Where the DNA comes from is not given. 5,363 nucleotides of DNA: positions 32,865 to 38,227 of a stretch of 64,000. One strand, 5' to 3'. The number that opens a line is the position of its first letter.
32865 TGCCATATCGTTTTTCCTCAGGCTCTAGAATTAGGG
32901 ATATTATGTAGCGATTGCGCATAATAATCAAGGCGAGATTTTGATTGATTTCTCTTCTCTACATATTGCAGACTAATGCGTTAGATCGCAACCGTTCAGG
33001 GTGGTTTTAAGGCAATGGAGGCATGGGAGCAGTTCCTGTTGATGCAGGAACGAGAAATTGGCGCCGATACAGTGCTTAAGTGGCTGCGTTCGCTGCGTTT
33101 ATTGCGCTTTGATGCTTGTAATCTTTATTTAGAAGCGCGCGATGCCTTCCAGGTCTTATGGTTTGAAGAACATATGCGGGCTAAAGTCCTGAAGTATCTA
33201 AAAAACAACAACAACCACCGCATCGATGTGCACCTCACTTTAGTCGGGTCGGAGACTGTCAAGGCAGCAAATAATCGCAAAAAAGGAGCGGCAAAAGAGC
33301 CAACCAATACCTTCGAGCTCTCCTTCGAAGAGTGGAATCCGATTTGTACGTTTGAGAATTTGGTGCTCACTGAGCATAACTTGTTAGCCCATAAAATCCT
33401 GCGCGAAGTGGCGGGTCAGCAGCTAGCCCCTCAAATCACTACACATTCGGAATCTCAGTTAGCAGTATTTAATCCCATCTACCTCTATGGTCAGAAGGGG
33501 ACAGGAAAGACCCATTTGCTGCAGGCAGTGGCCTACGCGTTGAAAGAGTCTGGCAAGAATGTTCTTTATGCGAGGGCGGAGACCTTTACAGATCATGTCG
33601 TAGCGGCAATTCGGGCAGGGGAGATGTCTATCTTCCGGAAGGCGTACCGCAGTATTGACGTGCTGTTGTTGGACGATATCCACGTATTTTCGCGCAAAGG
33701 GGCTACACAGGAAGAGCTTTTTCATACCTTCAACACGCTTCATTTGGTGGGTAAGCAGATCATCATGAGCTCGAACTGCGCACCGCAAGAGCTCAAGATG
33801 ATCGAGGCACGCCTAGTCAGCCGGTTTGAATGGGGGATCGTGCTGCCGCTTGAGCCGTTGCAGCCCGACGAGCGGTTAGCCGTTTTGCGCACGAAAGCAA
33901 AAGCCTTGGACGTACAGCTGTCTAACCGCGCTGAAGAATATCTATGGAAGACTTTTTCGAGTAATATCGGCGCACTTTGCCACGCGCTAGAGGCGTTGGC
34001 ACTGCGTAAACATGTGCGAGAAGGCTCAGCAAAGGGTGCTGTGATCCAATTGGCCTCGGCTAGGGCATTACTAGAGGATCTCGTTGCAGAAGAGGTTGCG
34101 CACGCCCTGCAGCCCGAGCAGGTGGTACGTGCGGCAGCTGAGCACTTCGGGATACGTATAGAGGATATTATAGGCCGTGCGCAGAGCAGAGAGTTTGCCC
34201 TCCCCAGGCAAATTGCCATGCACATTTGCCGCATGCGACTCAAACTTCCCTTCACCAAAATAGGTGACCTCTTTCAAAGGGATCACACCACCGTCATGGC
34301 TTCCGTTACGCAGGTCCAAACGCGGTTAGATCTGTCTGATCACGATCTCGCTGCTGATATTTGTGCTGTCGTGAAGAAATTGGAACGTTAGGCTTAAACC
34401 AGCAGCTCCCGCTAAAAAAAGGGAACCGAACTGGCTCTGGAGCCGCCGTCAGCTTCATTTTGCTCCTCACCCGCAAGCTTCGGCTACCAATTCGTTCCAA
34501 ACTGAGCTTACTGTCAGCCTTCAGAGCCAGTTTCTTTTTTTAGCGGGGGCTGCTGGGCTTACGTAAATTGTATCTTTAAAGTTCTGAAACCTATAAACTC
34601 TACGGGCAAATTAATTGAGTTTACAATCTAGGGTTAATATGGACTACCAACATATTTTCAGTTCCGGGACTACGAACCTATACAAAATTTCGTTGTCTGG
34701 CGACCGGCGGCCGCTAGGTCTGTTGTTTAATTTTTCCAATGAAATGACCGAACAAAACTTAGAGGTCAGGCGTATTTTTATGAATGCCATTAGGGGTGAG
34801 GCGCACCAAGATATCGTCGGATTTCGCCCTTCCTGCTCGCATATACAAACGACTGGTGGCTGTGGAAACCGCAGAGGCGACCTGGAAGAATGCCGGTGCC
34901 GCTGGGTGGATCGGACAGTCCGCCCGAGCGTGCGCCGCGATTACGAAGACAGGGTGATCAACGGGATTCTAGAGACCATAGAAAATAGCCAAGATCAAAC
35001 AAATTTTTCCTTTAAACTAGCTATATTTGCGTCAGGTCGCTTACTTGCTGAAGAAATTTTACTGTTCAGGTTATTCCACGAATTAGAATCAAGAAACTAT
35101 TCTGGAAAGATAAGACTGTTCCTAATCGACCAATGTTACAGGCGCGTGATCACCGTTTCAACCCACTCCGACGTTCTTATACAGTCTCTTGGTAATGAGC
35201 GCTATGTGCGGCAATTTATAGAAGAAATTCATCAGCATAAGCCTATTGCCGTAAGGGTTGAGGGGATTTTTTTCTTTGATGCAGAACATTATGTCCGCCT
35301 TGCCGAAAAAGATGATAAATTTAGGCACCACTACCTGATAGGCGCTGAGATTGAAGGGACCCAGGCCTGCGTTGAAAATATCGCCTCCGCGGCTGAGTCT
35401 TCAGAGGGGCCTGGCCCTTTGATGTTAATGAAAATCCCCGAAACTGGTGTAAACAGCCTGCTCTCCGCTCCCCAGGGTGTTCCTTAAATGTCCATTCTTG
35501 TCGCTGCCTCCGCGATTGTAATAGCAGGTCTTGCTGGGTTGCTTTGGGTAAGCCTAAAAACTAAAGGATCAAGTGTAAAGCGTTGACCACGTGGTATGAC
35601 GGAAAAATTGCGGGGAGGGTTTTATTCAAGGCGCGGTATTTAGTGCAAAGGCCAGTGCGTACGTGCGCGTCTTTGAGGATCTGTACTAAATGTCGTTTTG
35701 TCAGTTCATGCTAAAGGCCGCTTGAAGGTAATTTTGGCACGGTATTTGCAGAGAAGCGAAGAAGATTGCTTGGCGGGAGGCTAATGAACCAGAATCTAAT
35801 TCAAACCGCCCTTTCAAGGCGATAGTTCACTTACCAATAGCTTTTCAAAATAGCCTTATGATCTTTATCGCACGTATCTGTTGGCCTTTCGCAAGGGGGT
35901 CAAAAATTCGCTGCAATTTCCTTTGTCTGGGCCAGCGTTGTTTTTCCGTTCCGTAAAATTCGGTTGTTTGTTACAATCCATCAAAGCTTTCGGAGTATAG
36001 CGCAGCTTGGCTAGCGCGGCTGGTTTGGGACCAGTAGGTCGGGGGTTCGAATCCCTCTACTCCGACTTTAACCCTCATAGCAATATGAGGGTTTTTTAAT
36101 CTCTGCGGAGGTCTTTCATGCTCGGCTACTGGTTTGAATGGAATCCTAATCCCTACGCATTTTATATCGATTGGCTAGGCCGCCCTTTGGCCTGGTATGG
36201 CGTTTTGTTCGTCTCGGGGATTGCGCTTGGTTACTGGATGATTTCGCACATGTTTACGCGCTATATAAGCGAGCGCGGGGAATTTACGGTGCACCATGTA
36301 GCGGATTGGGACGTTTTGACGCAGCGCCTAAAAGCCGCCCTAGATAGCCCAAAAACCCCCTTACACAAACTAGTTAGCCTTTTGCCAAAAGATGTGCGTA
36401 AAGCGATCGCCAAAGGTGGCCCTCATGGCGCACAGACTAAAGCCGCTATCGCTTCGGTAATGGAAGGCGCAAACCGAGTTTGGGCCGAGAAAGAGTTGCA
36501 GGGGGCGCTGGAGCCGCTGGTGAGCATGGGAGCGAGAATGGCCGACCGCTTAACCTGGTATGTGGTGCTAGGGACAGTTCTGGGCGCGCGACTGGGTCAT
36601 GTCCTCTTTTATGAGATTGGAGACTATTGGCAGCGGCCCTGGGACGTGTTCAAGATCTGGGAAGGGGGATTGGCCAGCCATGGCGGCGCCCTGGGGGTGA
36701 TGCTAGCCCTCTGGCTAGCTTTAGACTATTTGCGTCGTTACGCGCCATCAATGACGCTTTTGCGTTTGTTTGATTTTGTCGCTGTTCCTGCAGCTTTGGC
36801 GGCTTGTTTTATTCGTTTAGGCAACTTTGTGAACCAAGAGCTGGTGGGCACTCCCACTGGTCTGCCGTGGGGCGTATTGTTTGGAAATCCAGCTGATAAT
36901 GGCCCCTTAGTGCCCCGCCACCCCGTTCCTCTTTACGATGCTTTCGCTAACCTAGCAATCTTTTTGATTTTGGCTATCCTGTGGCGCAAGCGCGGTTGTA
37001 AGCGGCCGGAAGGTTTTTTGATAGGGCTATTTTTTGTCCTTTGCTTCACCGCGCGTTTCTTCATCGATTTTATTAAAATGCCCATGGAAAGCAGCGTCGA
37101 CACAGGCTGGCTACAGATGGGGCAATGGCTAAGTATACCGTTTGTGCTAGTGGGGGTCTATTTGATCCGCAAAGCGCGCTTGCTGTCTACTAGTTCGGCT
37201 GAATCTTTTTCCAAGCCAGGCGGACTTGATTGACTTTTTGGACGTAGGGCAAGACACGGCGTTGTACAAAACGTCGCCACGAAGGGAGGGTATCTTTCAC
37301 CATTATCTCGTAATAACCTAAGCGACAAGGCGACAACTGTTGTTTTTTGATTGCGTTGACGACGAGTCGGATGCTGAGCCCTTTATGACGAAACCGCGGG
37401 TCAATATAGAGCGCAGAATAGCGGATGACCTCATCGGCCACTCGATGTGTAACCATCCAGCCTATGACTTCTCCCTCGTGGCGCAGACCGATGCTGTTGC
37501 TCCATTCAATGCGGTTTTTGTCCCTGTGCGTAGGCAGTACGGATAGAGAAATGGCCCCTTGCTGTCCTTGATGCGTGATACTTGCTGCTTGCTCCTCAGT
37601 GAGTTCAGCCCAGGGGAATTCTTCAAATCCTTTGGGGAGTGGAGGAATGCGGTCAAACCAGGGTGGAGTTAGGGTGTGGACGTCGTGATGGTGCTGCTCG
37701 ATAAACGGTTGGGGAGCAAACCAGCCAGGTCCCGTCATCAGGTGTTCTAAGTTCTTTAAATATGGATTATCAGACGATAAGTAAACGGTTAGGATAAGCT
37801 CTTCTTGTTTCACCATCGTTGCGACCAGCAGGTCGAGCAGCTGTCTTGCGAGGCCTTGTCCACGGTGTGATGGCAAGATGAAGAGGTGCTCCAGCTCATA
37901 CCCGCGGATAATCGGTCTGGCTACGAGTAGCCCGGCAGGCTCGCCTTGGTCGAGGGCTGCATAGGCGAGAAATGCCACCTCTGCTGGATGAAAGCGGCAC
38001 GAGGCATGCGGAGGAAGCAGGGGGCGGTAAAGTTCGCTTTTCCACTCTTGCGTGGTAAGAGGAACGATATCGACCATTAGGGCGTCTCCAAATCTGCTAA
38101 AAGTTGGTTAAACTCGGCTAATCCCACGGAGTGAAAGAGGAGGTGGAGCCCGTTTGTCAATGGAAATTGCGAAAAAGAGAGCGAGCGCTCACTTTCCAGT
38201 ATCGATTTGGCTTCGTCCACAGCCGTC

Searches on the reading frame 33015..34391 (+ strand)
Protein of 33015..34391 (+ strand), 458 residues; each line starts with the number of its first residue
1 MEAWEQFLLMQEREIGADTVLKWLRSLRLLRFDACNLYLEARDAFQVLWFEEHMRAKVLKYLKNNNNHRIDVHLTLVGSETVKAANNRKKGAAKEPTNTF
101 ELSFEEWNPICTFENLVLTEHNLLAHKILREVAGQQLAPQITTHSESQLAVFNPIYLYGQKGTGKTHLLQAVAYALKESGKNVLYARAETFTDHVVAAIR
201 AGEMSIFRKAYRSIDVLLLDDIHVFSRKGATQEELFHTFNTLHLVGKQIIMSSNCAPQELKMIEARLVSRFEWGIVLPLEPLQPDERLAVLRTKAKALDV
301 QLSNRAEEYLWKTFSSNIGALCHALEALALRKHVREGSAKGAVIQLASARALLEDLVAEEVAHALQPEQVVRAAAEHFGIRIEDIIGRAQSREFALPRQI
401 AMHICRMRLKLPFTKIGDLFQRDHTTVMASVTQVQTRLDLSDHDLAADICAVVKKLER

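Call 11: search_protein_families(library=pfam, proteins=[window:33015-34391:+])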
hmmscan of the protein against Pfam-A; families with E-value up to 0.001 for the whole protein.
window:33015-34391:+ (458 aa): 12 families
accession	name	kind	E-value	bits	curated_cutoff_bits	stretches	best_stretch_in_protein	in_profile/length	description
PF00308.24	Bac_DnaA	-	1.6e-44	152.4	23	1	111-276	5-160/162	Bacterial DnaA ATPAse domain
PF08299.17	Bac_DnaA_C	-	2.8e-20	72.5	31.5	1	367-434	1-69/69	Bacterial dnaA protein helix-turn-helix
PF00004.35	AAA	-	1.6e-08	35.5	21.2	1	155-275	1-127/131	ATPase family associated with various cellular activities (AAA)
PF01695.23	IstB_IS21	-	4.3e-08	33.4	24.1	1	155-254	95-193/238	IstB-like ATP binding protein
PF13191.12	AAA_16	-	1.1e-06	29.6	32.6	1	153-228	25-104/167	AAA ATPase domain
PF07728.20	AAA_5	-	8.3e-06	26.3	22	1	155-271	2-139/139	AAA domain (dynein-related subfamily)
PF01637.24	ATPase_2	-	2.7e-05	24.5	33.2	1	152-187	20-55/225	ATPase domain predominantly from Archaea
PF25199.1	nSTAND_NTPase5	-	0.00013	22.2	34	1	145-226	37-109/145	Novel STAND NTPase 5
PF13401.12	AAA_22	-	0.00016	22.4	27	0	155-191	8-44/130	AAA domain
PF13173.12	AAA_14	-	0.00023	21.6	27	1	153-271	3-115/129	AAA domain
PF11638.13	DnaA_N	-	0.00049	20.2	24.6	1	2-63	2-64/65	DnaA N-terminal domain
PF24389.1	ORC-CDC6-like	-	0.00094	18.5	27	0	147-174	27-54/571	ORC-CDC6-like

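Call 13: find_encoding_contigs(protein=window:33015-34391:+, flank=10000, max_places=6)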
Protein window:33015-34391:+ (458 aa): 1 contig read that carries it; 1 place shown.
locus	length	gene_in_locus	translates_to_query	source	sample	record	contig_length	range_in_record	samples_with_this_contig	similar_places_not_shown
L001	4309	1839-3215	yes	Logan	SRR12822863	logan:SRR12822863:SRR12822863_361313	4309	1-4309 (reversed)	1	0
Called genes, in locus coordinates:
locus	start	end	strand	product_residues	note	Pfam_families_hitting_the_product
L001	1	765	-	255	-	?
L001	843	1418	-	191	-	PF08984:DUF1858 (weak), PF01521:Fe-S_biosyn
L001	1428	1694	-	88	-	PF00111:Fer2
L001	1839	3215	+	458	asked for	PF00308:Bac_DnaA, PF13191:AAA_16 (faint), PF01695:IstB_IS21, PF00004:AAA, PF07728:AAA_5 (faint), PF08299:Bac_DnaA_C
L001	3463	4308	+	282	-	?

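Call 17: find_homologous_proteins(query=window:33015-34391:+, max_evalue=1e-30)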
Query window:33015-34391:+ (458 aa): 5992 proteins with E <= 1e-30 among 8000 candidates; the best 120 are listed.
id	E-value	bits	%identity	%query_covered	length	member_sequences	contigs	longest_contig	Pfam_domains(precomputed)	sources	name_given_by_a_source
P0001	1.5e-247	840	81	100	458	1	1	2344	PF13173.13,PF01695.24,PF00308.25,PF08299.18,PF00004.36,PF01637.25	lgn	-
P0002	6.1e-246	835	81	100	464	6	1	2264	PF01695.24,PF00308.25,PF08299.18,PF00004.36,PF07728.21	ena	-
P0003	1.6e-244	830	81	100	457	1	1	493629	PF13173.13,PF01695.24,PF00308.25,PF08299.18,PF00004.36,PF01637.25,PF07728.21,PF13191.13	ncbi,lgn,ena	-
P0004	3.8e-235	799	78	100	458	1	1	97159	PF13173.13,PF01695.24,PF00308.25,PF08299.18,PF00004.36,PF01637.25,PF13191.13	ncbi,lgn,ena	-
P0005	6.2e-173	594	59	100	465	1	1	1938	PF01695.24,PF00308.25,PF08299.18,PF00004.36,PF07728.21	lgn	-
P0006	2.6e-172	592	59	100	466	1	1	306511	PF01695.24,PF00308.25,PF08299.18,PF00004.36,PF07728.21,PF13191.13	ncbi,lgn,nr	ncbi:MAG: chromosomal replication initiator protein DnaA [Chlamydiales bacterium]|nr:chromosomal rep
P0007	1.7e-169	583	58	100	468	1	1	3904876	PF01695.24,PF00308.25,PF08299.18,PF00004.36,PF07728.21,PF13191.13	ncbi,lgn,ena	-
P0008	1.2e-165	570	57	100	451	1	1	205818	PF01695.24,PF00308.25,PF08299.18,PF00004.36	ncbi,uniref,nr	ncbi:chromosomal replication initiator protein DnaA [Candidatus Protochlamydia phocaeensis]|uniref:c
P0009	2.7e-163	562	56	100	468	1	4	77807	PF01695.24,PF00308.25,PF08299.18,PF00004.36,PF01637.25,PF25199.2,PF13191.13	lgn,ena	-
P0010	5.0e-163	561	56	100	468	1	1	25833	PF01695.24,PF00308.25,PF08299.18,PF00004.36,PF01637.25,PF07728.21,PF25199.2,PF13191.13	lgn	-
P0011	6.2e-163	561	57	100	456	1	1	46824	PF11638.14,PF01695.24,PF00308.25,PF08299.18,PF00004.36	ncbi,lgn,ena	-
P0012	1.4e-162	560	57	100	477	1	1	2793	PF01695.24,PF00308.25,PF08299.18,PF00004.36,PF13401.13,PF13191.13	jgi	jgi:chromosomal replication initiator protein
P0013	9.6e-162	557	56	100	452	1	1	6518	PF01695.24,PF00308.25,PF08299.18,PF00004.36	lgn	-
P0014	2.3e-161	556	57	100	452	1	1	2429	PF01695.24,PF00308.25,PF08299.18,PF00004.36,PF07728.21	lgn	-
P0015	4.3e-161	555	56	100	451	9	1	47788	PF01695.24,PF00308.25,PF08299.18,PF00004.36,PF01637.25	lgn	-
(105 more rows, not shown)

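Call 18: find_encoding_contigs(protein=P0003, flank=10000, max_places=3)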
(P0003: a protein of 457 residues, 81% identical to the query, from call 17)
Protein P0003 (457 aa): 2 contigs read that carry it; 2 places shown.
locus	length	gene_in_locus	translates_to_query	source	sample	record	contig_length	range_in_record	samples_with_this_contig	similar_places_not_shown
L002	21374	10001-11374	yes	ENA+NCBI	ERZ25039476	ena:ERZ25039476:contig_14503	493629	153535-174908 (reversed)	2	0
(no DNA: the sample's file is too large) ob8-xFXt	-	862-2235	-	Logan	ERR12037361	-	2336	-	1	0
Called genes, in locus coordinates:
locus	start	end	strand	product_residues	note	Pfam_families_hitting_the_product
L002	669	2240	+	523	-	PF00515:TPR_1 (faint), PF07719:TPR_2 (faint), PF13432:TPR_16, PF14559:TPR_19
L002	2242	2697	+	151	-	-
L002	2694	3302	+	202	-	-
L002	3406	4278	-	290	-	PF01040:UbiA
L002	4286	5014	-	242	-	PF00106:adh_short, PF08659:KR, PF13561:adh_short_C2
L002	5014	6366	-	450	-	PF01565:FAD_binding_4, PF04030:ALO (weak)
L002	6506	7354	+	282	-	PF01951:Archease (faint)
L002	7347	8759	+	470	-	PF01139:RtcB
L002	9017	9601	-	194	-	PF08984:DUF1858 (weak), PF01521:Fe-S_biosyn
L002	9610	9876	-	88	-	PF00111:Fer2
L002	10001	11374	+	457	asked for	PF13173:AAA_14 (faint), PF00308:Bac_DnaA, PF01695:IstB_IS21, PF13191:AAA_16 (faint), PF00004:AAA, PF01637:ATPase_2 (weak), PF07728:AAA_5 (faint), PF08299:Bac_DnaA_C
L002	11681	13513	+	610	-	-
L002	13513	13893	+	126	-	PF05932:CesT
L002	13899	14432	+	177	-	-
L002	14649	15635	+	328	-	PF01790:LGT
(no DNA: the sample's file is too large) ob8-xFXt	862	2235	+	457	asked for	PF13173:AAA_14 (faint), PF00308:Bac_DnaA, PF01695:IstB_IS21, PF13191:AAA_16 (faint), PF00004:AAA, PF01637:ATPase_2 (weak), PF07728:AAA_5 (faint), PF08299:Bac_DnaA_C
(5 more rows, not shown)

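Call 19: find_encoding_contigs(protein=P0004, flank=10000, max_places=3)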
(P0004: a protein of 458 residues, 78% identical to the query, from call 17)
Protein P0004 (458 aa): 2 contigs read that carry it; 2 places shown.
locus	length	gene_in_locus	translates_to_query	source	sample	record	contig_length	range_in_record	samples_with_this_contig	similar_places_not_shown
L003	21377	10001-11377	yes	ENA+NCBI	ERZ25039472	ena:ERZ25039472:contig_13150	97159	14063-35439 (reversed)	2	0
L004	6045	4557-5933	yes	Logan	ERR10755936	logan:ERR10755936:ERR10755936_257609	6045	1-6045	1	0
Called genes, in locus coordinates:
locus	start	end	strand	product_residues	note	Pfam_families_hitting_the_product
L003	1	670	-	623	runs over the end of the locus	-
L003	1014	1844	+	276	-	PF13531:SBP_bac_11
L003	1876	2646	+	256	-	PF00528:BPD_transp_1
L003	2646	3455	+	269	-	PF00528:BPD_transp_1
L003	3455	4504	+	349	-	PF00005:ABC_tran, PF02463:SMC_N (weak), PF13304:AAA_21 (weak), PF12857:TOBE_3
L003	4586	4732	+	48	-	PF00890:FAD_binding_2 (weak), PF01266:DAO (weak), PF01494:FAD_binding_3 (weak), PF13450:NAD_binding_8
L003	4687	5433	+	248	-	PF01593:Amino_oxidase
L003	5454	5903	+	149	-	PF01593:Amino_oxidase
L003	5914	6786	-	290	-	PF01040:UbiA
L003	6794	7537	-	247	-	PF00106:adh_short, PF08659:KR (weak), PF13561:adh_short_C2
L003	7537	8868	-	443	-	PF01565:FAD_binding_4, PF04030:ALO (weak)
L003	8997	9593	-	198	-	PF08984:DUF1858 (weak), PF01521:Fe-S_biosyn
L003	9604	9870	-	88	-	PF00111:Fer2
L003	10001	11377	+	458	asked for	PF00308:Bac_DnaA, PF13191:AAA_16 (faint), PF01637:ATPase_2 (faint), PF01695:IstB_IS21, PF00004:AAA, PF13173:AAA_14 (weak), PF08299:Bac_DnaA_C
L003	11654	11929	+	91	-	-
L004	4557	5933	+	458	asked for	PF00308:Bac_DnaA, PF13191:AAA_16 (faint), PF01637:ATPase_2 (faint), PF01695:IstB_IS21, PF00004:AAA, PF13173:AAA_14 (weak), PF08299:Bac_DnaA_C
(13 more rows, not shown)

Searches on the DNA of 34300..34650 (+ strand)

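Call 9: search_rna_families(source=window, start=34300, end=34650, threshold=evalue, max_evalue=10)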
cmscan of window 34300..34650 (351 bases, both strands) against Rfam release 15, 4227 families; matches with E-value up to 10: 4.
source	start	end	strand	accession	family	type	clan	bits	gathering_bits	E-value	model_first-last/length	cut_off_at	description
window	34449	34517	-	RF02001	group-II-D1D4-3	Intron;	CL00102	10.6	32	8.8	1-170/170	no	Group II catalytic intron D1-D4-3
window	34571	34617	-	RF03010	mcrA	Gene; sRNA;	-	10.1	57.6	4.7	1-51/51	no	mcrA RNA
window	34480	34567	+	RF02147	MEG8_3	Gene; lncRNA;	-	8.9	40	9.6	1-66/66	no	Maternally expressed 8 exon 3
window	34496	34586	-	RF02089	CLRN1-AS1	Gene; lncRNA;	-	8.8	48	8.6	1-79/79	no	CLRN1 antisense RNA 1 conserved region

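Call 104: search_dna_similar(query=window:34400-34555:+, collection=ecoli_genomes, mode=distant, max_evalue=0.01, max_rows=5)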
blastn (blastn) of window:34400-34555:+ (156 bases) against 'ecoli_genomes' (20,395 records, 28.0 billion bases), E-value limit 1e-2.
No match.
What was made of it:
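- On ERIC: blastn against all complete E. coli genomes found no match (call 104).
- Closest known: ERIC / IRU of enterobacteria. Different: There is no sequence similarity to 5,426 E. coli genomes (call 104).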

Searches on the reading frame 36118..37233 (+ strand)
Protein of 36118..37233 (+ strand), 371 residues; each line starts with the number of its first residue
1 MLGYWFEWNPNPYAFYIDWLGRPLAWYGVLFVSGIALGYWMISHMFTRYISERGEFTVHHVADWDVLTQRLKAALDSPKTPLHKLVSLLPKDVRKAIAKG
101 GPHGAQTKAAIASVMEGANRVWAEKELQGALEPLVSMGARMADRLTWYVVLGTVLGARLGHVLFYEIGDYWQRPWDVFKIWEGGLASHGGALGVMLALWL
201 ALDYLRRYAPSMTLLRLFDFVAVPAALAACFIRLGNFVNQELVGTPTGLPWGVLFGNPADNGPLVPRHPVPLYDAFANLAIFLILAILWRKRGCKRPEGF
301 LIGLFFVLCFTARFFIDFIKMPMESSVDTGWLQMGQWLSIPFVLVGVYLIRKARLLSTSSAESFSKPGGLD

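Call 12: search_protein_families(library=pfam, proteins=[window:36118-37233:+])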
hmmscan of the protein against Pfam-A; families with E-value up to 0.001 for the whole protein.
window:36118-37233:+ (371 aa): 1 family
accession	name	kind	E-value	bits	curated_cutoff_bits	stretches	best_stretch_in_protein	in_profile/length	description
PF01790.23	LGT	-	3.1e-60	203.9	24.9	1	140-350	44-238/240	Prolipoprotein diacylglyceryl transferase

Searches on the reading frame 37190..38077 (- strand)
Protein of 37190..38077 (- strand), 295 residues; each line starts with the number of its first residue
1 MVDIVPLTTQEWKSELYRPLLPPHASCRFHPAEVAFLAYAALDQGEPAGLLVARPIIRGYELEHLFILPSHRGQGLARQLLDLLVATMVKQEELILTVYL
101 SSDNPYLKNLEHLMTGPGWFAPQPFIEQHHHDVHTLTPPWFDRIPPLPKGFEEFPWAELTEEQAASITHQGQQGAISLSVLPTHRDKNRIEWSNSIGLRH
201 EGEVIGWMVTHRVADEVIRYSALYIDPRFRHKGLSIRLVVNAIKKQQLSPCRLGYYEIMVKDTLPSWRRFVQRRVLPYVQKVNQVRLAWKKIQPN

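Call 54: search_protein_families(library=pfam, proteins=[window:37190-38077:-], max_evalue=0.00001)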
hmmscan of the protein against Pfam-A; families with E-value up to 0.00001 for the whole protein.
window:37190-38077:- (295 aa): 5 families
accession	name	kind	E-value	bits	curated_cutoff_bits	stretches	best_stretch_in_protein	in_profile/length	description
PF00583.31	Acetyltransf_1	-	5.4e-16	59.3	20.7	1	21-100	21-102/116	Acetyltransferase (GNAT) family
PF13508.13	Acetyltransf_7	-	5e-14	52.9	27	1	39-100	6-67/84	Acetyltransferase (GNAT) domain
PF13673.13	Acetyltransf_10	-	1.7e-10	41.4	23.6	0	36-98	31-90/128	Acetyltransferase (GNAT) domain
PF08445.16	FR47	-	1.2e-07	32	22.1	0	61-104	23-66/86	FR47-like protein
PF14542.12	Acetyltransf_CG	-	2.8e-06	27.8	30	0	60-94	25-59/80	GCN5-related N-acetyl-transferase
